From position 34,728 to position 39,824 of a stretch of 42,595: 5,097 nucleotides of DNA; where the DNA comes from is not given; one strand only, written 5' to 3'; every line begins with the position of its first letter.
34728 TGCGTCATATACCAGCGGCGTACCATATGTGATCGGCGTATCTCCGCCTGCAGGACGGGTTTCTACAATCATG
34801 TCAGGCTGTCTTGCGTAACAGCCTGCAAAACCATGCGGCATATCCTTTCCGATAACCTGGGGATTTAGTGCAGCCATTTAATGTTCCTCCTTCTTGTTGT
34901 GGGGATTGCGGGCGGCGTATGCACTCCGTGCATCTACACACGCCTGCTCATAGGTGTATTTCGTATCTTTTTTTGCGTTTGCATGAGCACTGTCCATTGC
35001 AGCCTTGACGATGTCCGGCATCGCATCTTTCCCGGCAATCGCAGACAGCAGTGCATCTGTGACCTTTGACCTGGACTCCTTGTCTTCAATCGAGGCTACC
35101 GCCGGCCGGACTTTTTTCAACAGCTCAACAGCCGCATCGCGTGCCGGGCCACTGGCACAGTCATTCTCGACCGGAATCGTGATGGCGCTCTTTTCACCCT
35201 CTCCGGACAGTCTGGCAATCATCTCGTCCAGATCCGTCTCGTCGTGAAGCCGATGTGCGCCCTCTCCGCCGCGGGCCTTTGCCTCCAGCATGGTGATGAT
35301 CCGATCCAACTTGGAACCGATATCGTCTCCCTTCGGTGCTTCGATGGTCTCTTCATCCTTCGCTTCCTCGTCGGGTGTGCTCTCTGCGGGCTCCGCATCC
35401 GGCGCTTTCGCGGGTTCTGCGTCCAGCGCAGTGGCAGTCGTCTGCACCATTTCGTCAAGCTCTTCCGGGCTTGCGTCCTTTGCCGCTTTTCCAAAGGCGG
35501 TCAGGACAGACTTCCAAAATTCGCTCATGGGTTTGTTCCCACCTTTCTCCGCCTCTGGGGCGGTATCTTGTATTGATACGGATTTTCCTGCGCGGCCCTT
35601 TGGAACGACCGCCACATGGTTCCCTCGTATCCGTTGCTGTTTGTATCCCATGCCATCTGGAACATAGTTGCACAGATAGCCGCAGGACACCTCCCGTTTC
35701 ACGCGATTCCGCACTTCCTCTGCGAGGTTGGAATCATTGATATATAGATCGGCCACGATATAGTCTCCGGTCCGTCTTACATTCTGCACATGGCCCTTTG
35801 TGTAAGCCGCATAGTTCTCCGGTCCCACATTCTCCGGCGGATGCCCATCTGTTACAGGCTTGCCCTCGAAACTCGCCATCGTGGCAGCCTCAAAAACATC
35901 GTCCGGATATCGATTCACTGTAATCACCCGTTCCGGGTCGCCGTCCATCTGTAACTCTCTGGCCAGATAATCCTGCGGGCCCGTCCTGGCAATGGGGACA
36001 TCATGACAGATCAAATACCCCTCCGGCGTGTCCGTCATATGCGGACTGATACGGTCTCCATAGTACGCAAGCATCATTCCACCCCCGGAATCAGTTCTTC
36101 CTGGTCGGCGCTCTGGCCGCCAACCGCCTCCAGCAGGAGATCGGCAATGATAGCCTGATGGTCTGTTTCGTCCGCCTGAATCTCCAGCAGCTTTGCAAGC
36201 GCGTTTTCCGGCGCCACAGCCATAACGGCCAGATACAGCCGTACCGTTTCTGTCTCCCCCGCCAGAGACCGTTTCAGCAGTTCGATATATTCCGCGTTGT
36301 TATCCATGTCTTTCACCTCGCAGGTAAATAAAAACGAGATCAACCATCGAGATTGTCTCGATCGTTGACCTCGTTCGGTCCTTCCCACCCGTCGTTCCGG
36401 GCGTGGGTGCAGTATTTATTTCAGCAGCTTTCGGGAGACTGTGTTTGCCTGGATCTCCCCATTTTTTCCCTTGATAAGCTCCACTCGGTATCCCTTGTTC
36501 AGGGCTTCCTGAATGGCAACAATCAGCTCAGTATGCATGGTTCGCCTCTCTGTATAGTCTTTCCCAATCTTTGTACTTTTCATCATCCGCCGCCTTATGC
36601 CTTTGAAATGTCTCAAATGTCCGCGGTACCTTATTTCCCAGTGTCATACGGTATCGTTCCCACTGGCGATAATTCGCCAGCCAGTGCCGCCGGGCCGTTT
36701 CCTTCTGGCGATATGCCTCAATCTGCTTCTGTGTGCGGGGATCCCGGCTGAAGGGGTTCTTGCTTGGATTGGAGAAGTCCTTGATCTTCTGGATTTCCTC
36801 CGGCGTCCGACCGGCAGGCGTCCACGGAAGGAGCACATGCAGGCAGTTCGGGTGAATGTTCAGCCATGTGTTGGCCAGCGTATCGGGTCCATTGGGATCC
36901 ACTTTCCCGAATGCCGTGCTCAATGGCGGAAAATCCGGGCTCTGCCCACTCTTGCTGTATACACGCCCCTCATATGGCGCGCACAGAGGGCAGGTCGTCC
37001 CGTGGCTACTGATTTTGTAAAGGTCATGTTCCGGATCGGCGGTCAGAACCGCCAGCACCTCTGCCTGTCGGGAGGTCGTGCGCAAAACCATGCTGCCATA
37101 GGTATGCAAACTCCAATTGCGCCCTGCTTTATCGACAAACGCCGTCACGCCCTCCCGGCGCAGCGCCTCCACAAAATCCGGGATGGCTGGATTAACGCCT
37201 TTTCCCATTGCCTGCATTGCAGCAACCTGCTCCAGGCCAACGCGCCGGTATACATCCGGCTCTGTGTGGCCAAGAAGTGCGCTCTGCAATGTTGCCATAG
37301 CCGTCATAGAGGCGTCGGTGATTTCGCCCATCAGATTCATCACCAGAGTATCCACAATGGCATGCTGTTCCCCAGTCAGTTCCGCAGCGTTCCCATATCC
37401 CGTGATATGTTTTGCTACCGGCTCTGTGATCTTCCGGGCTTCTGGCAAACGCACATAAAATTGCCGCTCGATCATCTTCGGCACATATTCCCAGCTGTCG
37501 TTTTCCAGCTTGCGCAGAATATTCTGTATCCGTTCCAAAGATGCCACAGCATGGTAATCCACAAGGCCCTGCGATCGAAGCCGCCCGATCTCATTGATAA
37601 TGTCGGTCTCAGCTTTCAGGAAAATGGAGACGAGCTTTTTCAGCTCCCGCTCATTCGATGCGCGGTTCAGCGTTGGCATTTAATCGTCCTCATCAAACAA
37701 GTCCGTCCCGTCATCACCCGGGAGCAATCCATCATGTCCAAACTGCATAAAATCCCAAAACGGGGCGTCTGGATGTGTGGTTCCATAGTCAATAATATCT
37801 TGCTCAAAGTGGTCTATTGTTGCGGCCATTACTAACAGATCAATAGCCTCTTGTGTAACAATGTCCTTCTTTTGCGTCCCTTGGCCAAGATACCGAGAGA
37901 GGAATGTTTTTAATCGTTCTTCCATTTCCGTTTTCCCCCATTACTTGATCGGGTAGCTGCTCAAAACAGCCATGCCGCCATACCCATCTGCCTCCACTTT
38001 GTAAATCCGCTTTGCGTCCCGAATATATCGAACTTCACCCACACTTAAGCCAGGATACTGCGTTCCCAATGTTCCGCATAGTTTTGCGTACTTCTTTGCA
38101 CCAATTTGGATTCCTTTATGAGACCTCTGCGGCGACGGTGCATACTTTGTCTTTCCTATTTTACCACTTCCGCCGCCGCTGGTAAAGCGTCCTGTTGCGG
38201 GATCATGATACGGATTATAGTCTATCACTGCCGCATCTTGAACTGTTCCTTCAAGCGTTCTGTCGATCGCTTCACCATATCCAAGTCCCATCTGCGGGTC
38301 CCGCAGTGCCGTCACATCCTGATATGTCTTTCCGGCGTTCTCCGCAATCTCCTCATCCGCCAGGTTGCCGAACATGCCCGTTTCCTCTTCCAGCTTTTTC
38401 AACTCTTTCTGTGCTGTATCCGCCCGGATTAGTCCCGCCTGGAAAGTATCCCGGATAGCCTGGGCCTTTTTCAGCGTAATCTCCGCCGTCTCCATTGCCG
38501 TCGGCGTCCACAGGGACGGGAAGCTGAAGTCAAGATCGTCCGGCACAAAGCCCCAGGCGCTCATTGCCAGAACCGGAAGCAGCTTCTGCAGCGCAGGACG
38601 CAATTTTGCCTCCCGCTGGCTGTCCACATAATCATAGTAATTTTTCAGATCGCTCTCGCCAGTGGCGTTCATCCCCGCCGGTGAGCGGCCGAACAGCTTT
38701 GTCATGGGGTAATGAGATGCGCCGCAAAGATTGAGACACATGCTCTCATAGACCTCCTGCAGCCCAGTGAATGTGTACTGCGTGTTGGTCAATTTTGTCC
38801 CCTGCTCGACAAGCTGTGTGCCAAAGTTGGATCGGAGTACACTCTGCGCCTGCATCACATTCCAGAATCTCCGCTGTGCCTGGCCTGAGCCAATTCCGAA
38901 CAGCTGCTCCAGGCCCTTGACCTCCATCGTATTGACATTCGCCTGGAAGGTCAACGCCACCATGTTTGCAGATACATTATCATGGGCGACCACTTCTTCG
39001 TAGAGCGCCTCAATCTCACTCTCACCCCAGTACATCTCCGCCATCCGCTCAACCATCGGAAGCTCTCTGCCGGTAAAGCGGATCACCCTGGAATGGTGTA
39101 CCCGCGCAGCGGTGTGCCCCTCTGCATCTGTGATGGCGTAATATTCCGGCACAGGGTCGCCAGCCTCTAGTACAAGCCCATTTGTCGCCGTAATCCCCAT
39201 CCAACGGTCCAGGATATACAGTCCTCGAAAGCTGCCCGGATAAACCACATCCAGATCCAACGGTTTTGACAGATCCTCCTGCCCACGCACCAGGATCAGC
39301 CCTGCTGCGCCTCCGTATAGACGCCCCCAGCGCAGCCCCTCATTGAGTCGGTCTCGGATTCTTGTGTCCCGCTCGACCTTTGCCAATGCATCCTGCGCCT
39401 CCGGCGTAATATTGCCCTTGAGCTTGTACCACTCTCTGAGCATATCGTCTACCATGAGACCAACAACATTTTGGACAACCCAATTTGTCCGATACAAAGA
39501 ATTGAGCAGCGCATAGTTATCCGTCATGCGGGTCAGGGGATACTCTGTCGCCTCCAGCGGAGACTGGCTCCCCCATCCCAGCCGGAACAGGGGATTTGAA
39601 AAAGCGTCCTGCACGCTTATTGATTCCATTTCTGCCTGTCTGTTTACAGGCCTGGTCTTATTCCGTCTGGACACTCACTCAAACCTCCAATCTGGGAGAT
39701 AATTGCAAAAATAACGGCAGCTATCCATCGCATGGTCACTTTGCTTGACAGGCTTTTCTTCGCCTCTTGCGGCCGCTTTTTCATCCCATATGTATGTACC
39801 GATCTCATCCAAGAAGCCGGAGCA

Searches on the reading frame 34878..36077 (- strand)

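Call 52: search_protein_families(library=phrogs, proteins=[window:34878-36077:-], max_evalue=0.00001)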
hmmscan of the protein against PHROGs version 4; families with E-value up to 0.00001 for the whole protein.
window:34878-36077:- (399 aa): 6 families
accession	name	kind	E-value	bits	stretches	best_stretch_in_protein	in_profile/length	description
phrog_16985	-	unknown function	1.6e-120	404.2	1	2-397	1-435/436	-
phrog_1961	-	unknown function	1e-61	210.4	1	4-309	3-307/417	-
phrog_530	-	head and packaging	4.5e-56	191.7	1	13-397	32-381/390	head maturation protease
phrog_12864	-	head and packaging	2.4e-51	176.3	1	2-233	28-256/468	head maturation protease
phrog_3778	-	head and packaging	9.9e-21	75.2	1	19-304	164-466/593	head maturation protease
phrog_2229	-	head and packaging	5e-19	69.9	1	47-366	53-377/428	head maturation protease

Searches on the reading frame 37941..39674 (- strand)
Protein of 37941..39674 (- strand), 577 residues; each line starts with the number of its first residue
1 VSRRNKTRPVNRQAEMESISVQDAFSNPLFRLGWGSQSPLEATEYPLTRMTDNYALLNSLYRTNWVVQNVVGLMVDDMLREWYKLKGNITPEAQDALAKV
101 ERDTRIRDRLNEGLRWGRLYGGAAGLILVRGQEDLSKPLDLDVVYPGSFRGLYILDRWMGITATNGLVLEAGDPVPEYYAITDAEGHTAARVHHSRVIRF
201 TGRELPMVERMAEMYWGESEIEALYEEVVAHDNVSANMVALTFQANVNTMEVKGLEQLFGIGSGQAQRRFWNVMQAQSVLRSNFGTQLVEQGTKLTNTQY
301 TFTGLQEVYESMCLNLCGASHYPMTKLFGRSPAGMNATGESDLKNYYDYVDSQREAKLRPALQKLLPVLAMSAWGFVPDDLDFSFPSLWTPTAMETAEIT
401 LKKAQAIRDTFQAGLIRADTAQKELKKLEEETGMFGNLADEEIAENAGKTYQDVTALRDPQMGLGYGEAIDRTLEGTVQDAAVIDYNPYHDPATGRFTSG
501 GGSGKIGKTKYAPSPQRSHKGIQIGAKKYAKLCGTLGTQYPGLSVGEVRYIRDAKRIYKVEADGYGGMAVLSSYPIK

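Call 52: search_protein_families(library=phrogs, proteins=[window:37941-39674:-], max_evalue=0.00001)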
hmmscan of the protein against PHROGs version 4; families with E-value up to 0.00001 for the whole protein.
window:37941-39674:- (577 aa): 8 families
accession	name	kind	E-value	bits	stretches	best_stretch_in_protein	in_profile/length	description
phrog_146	-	head and packaging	2.1e-112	377.9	1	3-448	6-443/587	portal protein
phrog_12751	-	unknown function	5.4e-36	125.2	1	209-462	3-254/283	-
phrog_15528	-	head and packaging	1.2e-34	120.8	1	103-445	111-469/794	portal protein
phrog_15615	-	head and packaging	2.9e-30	106.1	1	41-219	21-193/194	virion structural protein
phrog_4660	-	head and packaging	1.4e-19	71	1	63-457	119-506/765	minor head protein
phrog_30637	-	unknown function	9.2e-15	54.6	1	191-454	4-264/1119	-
phrog_220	-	head and packaging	2.2e-08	33.6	1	185-374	192-381/1338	minor head protein and DNA pilot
phrog_28295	-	unknown function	5.5e-06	27.6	0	105-131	28-54/54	-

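Call 72: find_homologous_proteins(query=window:37941-39674:-, max_evalue=1e-50)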
Query window:37941-39674:- (577 aa): 4522 proteins with E <= 1e-50 among 8000 candidates; the best 120 are listed.
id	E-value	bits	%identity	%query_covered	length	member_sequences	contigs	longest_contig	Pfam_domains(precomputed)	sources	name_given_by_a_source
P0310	0.0e+0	1320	100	100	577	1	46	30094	PF06381.17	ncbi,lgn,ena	-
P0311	0.0e+0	1318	100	100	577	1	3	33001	PF06381.17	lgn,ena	-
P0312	0.0e+0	1317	100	100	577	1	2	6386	PF06381.17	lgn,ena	-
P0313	0.0e+0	1316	100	100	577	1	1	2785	PF06381.17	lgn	-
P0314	0.0e+0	1316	100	100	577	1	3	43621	PF06381.17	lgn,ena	-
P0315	0.0e+0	1316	100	100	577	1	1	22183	PF06381.17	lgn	-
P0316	0.0e+0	1315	99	100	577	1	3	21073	PF06381.17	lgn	-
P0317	0.0e+0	1311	99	100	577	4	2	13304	PF06381.17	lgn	-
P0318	0.0e+0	1310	99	100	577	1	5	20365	PF06381.17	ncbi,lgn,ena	-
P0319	0.0e+0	1309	99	100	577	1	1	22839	PF06381.17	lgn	-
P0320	0.0e+0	1307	99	100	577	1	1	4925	PF06381.17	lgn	-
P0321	0.0e+0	1304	99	100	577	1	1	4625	PF06381.17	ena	-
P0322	0.0e+0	1286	100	97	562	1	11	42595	PF06381.17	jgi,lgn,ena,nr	jgi:phage-related protein (TIGR01555 family)|nr:MAG TPA: Portal [Caudoviricetes sp.]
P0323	0.0e+0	1284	100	97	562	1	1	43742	PF06381.17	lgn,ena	-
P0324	0.0e+0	1284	98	100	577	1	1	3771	PF06381.17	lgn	-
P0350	0.0e+0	1050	80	100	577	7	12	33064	PF06381.17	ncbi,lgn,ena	-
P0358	0.0e+0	1036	77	100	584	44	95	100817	PF06381.17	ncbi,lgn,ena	-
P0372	4.7e-280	948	71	100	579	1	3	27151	PF06381.17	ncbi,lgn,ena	-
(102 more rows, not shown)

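Call 73: list_cluster_members(proteins=[P0310, P0318, P0350, P0358, P0372])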
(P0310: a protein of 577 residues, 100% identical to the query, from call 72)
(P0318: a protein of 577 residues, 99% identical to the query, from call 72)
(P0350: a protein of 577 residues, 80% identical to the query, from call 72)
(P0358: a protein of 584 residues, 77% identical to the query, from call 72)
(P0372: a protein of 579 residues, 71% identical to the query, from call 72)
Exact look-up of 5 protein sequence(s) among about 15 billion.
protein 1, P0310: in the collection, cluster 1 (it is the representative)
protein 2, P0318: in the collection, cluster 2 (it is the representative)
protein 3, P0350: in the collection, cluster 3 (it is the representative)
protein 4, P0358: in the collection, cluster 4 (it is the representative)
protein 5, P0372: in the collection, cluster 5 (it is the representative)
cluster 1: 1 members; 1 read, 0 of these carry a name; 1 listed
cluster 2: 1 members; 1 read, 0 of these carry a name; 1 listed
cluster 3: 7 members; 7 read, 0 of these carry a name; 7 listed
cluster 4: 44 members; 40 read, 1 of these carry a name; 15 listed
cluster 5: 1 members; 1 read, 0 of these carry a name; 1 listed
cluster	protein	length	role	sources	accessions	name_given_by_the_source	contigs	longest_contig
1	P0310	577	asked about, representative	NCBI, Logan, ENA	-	-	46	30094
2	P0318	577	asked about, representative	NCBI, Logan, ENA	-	-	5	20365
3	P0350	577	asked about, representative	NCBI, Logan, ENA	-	-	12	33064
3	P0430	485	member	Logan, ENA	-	-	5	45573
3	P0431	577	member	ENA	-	-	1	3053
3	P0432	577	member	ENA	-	-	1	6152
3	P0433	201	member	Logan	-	-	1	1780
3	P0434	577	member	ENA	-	-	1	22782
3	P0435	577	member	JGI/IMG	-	-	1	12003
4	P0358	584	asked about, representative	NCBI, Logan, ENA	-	-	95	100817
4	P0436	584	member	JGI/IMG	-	phage-related protein (TIGR01555 family)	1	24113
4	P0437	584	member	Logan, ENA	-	-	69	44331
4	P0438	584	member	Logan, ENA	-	-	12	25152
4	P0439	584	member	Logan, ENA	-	-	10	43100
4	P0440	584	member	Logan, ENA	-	-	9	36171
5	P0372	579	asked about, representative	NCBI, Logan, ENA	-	-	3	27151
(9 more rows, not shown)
